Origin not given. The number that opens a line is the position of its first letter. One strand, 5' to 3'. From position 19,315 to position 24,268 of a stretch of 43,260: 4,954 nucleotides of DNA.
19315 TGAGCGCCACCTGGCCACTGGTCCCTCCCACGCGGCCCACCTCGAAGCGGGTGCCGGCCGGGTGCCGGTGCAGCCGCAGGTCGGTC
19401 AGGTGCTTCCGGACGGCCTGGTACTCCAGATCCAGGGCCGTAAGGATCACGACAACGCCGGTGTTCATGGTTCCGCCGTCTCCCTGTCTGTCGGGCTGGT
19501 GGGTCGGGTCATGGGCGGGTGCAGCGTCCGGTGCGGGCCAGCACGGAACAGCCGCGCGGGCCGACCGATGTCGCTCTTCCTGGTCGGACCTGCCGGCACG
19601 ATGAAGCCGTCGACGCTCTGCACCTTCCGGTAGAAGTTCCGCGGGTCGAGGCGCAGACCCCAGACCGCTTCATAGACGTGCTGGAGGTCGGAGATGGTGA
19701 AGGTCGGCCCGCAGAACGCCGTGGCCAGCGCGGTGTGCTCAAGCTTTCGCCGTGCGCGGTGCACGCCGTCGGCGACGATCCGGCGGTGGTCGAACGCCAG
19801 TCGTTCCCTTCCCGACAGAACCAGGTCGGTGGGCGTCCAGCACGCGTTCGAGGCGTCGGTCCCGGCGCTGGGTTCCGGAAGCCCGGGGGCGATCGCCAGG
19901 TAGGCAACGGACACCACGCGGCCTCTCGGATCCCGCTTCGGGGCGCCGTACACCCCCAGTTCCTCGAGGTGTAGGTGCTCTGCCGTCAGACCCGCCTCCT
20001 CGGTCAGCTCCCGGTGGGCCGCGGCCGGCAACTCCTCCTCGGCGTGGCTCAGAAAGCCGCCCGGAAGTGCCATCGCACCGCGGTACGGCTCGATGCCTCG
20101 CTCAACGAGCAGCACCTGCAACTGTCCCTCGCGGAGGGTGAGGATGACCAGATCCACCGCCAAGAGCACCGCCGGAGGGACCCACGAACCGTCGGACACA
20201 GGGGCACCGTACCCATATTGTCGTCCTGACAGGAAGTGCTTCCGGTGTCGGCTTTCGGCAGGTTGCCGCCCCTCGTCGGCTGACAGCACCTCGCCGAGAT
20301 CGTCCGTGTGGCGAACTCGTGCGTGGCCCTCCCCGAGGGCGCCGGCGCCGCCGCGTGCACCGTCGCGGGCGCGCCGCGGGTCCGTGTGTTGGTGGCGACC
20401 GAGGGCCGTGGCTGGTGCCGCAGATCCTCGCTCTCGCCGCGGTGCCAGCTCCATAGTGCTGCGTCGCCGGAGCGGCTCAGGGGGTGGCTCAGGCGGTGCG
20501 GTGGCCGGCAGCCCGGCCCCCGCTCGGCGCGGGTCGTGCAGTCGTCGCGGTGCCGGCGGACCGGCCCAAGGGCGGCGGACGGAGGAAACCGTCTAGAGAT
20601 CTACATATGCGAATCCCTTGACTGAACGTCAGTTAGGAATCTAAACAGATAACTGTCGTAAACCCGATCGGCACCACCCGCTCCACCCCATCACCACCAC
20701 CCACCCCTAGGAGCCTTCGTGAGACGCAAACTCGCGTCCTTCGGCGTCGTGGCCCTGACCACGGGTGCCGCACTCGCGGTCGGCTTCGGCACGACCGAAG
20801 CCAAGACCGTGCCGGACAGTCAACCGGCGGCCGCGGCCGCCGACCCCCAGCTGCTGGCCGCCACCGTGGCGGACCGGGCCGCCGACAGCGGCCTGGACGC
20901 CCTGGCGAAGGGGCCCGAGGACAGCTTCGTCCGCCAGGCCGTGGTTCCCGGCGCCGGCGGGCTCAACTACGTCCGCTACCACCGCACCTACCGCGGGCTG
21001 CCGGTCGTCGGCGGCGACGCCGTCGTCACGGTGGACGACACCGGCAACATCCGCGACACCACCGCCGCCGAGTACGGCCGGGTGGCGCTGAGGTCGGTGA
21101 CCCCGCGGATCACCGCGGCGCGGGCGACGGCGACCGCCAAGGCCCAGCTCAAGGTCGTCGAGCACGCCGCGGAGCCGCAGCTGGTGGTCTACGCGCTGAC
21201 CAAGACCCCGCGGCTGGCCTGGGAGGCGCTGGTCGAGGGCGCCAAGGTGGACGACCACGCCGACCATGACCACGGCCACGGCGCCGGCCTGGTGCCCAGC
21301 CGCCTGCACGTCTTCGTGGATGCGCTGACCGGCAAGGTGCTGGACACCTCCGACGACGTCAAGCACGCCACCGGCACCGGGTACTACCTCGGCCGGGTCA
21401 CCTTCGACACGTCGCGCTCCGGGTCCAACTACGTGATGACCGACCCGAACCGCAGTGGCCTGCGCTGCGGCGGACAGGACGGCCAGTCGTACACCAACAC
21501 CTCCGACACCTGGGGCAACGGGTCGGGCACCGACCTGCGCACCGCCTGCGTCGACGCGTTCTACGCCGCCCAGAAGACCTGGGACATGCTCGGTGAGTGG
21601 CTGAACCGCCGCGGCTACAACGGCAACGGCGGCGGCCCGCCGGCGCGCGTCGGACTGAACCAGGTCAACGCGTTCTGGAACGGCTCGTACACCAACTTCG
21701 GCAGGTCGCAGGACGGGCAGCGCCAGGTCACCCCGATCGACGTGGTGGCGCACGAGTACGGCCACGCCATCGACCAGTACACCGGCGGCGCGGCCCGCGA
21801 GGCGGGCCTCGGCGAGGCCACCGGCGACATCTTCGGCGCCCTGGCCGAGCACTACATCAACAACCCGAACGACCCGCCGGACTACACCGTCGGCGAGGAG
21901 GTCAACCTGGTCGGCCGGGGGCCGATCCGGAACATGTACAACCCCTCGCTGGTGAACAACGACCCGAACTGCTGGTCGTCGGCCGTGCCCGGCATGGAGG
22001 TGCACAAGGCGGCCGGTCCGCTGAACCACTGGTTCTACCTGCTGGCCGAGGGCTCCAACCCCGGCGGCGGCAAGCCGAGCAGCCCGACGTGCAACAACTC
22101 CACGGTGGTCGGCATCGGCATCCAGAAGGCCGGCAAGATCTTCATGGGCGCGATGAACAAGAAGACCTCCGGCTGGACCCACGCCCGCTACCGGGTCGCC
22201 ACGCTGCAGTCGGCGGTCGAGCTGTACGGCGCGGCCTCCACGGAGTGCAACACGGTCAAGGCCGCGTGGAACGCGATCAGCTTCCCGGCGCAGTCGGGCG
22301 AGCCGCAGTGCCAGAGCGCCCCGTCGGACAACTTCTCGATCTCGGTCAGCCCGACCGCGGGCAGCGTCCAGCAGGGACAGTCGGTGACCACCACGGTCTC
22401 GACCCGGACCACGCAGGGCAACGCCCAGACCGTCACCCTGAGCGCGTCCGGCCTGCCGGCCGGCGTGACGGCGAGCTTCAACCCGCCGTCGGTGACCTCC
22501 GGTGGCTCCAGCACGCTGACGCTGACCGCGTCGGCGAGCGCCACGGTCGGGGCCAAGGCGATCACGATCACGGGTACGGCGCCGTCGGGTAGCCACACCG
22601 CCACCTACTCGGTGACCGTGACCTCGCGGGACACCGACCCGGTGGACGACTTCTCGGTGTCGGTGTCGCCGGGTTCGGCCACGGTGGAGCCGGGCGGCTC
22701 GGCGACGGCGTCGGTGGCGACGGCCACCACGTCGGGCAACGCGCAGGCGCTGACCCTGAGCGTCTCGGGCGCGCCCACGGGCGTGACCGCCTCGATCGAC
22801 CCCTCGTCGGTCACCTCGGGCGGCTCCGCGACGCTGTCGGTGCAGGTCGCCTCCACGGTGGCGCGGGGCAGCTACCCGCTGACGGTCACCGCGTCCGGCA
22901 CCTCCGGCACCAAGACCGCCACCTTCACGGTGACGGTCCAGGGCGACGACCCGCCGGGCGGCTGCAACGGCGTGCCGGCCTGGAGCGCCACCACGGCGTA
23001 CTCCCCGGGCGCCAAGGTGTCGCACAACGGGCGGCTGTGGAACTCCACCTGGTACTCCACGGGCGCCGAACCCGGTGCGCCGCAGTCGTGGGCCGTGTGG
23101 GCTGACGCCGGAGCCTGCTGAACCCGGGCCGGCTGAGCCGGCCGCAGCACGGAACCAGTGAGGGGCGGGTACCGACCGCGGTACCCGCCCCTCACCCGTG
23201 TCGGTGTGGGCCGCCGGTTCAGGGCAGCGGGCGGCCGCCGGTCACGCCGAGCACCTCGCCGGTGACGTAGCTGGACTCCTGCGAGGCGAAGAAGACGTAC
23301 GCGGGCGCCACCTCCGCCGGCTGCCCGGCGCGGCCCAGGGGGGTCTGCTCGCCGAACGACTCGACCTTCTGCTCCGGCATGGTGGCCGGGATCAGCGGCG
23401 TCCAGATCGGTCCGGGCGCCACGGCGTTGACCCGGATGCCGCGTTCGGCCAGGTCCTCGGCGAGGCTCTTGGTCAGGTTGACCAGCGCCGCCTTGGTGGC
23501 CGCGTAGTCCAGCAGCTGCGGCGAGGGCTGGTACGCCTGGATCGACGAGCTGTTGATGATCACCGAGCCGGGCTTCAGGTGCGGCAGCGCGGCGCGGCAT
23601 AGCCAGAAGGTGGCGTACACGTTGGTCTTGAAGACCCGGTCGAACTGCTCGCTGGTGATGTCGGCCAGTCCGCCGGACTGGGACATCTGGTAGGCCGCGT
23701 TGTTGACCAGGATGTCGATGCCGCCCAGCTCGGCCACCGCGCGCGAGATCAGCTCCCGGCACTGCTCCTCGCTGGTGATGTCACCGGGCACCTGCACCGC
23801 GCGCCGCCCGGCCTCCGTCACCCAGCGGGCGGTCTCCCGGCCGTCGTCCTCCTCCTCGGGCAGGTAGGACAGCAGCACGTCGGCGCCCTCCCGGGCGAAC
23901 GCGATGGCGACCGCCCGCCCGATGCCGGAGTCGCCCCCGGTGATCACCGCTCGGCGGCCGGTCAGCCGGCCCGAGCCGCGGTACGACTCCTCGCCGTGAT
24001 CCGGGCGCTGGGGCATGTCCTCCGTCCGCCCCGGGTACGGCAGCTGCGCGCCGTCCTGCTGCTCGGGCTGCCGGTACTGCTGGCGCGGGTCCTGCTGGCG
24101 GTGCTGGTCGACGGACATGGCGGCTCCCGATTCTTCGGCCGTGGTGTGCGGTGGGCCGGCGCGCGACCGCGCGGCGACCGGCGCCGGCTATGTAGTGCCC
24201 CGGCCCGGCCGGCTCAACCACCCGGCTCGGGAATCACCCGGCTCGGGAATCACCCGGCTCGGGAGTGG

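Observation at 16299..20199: Nudix(NrtR-like) - PNP-family nucleosidase - four-TM protein operon: candidate undescribed nucleotide-depletion conflict system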

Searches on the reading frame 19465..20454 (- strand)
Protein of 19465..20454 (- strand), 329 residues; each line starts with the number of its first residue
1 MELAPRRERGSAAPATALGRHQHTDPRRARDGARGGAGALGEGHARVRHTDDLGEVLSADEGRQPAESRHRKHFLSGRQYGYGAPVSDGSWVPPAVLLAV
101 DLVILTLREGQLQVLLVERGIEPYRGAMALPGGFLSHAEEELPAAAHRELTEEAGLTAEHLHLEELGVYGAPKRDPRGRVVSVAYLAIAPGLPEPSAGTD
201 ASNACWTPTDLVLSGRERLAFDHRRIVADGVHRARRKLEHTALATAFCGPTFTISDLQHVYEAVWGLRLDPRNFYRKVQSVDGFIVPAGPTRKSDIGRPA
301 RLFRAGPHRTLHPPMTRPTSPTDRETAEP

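Call 3: search_protein_families(library=pfam, proteins=[window:19465-20454:-], max_evalue=0.1)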
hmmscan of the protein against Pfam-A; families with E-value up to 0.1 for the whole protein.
window:19465-20454:- (329 aa): 3 families
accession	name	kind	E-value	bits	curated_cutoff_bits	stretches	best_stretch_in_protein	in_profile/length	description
PF00293.34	NUDIX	-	6e-17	62.4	21.1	1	102-228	8-132/134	NUDIX domain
PF21906.2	NrtR_WHD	-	2.3e-14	53.7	27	1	249-304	6-60/61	NrtR DNA-binding winged helix domain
PF22327.2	Nudt16-like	-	0.0071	16.7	27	1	126-165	33-72/161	U8 snoRNA-decapping enzyme-like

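Call 4: search_protein_families(library=padloc, proteins=[window:19465-20454:-], max_evalue=0.1)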
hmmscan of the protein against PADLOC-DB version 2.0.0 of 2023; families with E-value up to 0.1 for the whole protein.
window:19465-20454:- (329 aa): 0 families

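Call 5: search_protein_families(library=ncbifam, proteins=[window:19465-20454:-], max_evalue=0.1)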
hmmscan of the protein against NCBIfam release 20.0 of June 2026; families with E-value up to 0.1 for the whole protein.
window:19465-20454:- (329 aa): 12 families
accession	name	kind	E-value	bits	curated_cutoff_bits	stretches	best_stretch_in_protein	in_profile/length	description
NF050029.2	TransRepNtr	equivalog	7.7e-32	110.7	400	1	95-304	19-224/245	ADPR responsive transcriptional repressor NtrR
NF003790.0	PRK05379.2-2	equivalog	2.2e-14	53.3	403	1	94-230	214-350/354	bifunctional nicotinamide mononucleotide adenylyltransferase/ADP-ribose pyrophosphatase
NF003787.0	PRK05379.1-4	equivalog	2.1e-12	46.7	449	1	94-226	205-338/346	bifunctional nicotinamide-nucleotide adenylyltransferase/Nudix hydroxylase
NF003788.0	PRK05379.1-5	equivalog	7e-12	45.3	354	1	109-227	223-344/351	bifunctional nicotinamide-nucleotide adenylyltransferase/Nudix hydroxylase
NF003786.0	PRK05379.1-2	equivalog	1.5e-11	44.1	397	1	96-210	217-333/354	bifunctional nicotinamide-nucleotide adenylyltransferase/Nudix hydroxylase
NF003791.0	PRK05379.2-3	equivalog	3.8e-11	42.8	409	1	109-232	212-338/340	bifunctional nicotinamide-nucleotide adenylyltransferase/Nudix hydroxylase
NF003785.0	PRK05379.1-1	equivalog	2.2e-07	30.4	418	1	113-227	215-336/347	bifunctional nicotinamide-nucleotide adenylyltransferase/Nudix hydroxylase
NF008736.0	PRK11762.1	equivalog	0.0002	21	169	1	113-162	60-109/186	ADP compounds hydrolase NudE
NF006530.0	PRK08999.1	equivalog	0.0034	16.5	245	1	100-161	6-67/315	Nudix family hydrolase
NF008044.0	PRK10776.1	equivalog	0.015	15.2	148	1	108-174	12-78/130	8-oxo-dGTP diphosphatase MutT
TIGR02705.1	nudix_YtkD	equivalog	0.062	12.8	154.4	1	125-162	45-80/156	RNA deprotection pyrophosphohydrolase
NF007980.0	PRK10707.1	equivalog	0.071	12.7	134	0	108-162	40-96/192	CoA pyrophosphatase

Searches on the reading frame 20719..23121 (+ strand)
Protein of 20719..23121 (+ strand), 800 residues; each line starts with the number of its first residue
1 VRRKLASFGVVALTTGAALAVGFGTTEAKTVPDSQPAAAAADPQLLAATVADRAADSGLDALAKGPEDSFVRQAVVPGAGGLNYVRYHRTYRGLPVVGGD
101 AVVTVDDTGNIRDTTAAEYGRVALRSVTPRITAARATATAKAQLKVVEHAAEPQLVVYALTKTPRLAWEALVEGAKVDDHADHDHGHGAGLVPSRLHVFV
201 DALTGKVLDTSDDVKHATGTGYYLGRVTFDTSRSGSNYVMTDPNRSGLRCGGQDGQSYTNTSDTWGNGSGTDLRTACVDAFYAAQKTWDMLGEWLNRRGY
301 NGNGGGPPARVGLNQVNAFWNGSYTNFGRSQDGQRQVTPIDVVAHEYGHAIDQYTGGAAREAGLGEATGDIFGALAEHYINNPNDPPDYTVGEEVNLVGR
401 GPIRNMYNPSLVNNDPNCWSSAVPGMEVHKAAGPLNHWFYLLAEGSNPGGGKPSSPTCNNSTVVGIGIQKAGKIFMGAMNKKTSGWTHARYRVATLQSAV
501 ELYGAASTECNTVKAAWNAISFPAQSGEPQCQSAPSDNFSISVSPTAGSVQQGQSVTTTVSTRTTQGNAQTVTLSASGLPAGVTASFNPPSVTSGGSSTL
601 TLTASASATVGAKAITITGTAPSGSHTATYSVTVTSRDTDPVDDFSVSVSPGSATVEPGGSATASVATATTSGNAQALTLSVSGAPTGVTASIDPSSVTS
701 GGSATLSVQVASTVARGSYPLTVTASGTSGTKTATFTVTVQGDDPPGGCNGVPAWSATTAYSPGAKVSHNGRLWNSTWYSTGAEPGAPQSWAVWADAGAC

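Call 12: search_protein_families(library=pfam, proteins=[window:20719-23121:+], max_evalue=0.001)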
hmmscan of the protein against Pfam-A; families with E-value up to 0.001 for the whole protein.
window:20719-23121:+ (800 aa): 4 families
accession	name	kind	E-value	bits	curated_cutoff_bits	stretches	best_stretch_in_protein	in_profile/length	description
PF01447.24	Peptidase_M4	-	7e-30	104.8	22.4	1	217-351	2-143/145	Thermolysin metallopeptidase, catalytic domain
PF02868.21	Peptidase_M4_C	-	4.6e-29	101.9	24.4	1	363-520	11-163/165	Thermolysin metallopeptidase, alpha-helical domain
PF07504.19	FTP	-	1.6e-07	31.5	21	1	81-112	14-45/51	Fungalysin/Thermolysin Propeptide Motif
PF02839.19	CBM_5_12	-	0.00023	21.6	26.2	1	754-794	1-43/44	Carbohydrate-binding module family 5/12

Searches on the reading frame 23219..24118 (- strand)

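Call 12: search_protein_families(library=pfam, proteins=[window:23219-24118:-], max_evalue=0.001)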
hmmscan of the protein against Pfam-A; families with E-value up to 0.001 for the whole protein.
window:23219-24118:- (299 aa): 4 families
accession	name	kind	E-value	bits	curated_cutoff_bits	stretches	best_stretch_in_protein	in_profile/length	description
PF13561.12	adh_short_C2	-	1.2e-66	225.1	27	1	63-295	5-234/236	Enoyl-(Acyl carrier protein) reductase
PF00106.31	adh_short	-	1.2e-50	172.1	26.6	1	57-243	3-187/195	short chain dehydrogenase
PF08659.16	KR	-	9.8e-14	52.1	22.6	1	58-234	4-174/180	KR domain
PF23441.1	SDR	-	0.00016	21.6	27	1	134-252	91-209/258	SDR-like rossmann domain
